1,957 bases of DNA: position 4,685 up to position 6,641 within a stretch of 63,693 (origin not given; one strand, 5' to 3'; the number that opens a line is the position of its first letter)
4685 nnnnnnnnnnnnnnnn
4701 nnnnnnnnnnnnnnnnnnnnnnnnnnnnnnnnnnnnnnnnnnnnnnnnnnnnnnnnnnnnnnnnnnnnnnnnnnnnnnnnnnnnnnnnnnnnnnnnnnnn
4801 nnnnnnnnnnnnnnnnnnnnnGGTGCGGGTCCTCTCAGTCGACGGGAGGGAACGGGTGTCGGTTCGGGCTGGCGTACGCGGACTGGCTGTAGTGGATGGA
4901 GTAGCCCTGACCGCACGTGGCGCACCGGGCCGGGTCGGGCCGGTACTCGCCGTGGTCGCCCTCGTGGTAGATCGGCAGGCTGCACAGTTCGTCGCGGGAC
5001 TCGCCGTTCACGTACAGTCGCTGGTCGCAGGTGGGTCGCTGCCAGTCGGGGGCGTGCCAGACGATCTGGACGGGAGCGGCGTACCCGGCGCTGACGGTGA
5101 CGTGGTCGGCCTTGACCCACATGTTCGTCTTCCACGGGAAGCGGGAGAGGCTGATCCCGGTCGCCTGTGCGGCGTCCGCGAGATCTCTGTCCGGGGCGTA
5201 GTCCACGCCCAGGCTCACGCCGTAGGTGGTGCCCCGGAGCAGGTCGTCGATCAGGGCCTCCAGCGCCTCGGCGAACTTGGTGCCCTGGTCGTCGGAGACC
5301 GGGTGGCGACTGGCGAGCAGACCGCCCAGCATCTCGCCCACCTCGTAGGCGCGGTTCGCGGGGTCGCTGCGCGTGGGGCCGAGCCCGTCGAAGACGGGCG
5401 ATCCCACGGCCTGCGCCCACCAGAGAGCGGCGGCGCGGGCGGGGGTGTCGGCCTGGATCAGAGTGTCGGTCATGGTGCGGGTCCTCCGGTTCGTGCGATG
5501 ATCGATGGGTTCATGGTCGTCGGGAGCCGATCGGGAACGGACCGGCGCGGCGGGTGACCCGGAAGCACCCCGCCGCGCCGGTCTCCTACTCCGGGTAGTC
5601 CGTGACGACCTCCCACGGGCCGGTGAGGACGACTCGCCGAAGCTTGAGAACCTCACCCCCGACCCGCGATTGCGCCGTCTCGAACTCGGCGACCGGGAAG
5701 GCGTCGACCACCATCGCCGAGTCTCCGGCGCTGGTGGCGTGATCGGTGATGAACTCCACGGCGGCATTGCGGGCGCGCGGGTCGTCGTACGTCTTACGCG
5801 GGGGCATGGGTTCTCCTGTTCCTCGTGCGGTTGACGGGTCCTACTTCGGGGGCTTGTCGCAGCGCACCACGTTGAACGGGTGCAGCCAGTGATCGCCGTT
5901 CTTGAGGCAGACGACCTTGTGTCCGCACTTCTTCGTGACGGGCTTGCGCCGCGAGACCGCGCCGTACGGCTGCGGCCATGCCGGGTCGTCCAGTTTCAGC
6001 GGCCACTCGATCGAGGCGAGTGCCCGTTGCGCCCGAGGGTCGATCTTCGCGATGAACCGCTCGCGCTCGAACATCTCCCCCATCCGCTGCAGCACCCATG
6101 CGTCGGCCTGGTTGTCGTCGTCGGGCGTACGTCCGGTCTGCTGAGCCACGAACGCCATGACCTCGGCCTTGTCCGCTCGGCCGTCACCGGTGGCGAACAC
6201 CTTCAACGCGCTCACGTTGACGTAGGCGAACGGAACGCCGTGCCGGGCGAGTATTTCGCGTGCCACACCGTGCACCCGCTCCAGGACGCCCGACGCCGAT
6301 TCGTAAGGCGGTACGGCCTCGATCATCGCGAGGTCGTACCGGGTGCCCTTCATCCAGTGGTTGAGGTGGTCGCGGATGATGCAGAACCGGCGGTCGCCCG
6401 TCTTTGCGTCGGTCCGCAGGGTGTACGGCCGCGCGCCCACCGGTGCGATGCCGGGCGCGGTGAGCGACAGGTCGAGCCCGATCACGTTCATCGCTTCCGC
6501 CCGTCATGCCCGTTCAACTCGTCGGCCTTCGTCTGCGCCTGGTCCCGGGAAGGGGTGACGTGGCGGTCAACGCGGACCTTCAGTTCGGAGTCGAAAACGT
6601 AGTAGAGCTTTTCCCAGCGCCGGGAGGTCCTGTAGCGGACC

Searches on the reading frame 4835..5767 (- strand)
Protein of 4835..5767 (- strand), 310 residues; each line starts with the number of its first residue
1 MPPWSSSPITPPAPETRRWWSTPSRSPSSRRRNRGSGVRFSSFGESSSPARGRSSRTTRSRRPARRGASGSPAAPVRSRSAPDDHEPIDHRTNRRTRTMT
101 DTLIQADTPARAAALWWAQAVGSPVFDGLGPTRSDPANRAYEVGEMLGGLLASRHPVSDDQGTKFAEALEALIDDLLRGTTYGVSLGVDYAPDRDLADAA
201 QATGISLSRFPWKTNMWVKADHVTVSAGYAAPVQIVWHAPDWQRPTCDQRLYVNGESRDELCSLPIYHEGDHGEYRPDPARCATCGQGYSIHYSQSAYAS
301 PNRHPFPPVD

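Call 14: search_protein_families(library=pfam, proteins=[window:4835-5767:-], max_evalue=0.001)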
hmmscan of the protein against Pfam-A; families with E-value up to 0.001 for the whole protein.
window:4835-5767:- (310 aa): 0 families

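Call 35: search_protein_families(library=phrogs, proteins=[window:4835-5767:-], max_evalue=0.001)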
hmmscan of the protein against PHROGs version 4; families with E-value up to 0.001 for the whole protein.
window:4835-5767:- (310 aa): 1 family
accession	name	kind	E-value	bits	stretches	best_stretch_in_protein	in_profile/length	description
phrog_8937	-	unknown function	6e-18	66.4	1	102-238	3-134/137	-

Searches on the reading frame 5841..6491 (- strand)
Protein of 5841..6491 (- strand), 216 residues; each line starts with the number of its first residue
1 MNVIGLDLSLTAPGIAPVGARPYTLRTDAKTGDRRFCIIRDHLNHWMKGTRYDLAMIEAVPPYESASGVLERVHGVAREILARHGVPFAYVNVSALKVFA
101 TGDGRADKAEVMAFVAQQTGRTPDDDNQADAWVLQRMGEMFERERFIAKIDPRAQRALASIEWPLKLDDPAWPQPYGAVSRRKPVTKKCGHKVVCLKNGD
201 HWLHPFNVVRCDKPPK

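Call 14: search_protein_families(library=pfam, proteins=[window:5841-6491:-], max_evalue=0.001)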
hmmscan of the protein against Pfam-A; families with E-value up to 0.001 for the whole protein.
window:5841-6491:- (216 aa): 0 families

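Call 35: search_protein_families(library=phrogs, proteins=[window:5841-6491:-], max_evalue=0.001)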
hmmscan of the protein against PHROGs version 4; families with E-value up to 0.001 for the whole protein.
window:5841-6491:- (216 aa): 1 family
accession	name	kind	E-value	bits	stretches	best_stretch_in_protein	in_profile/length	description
phrog_159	-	DNA, RNA and nucleotide metabolism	2.5e-24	86.9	1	1-166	88-279/330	RuvC-like Holliday junction resolvase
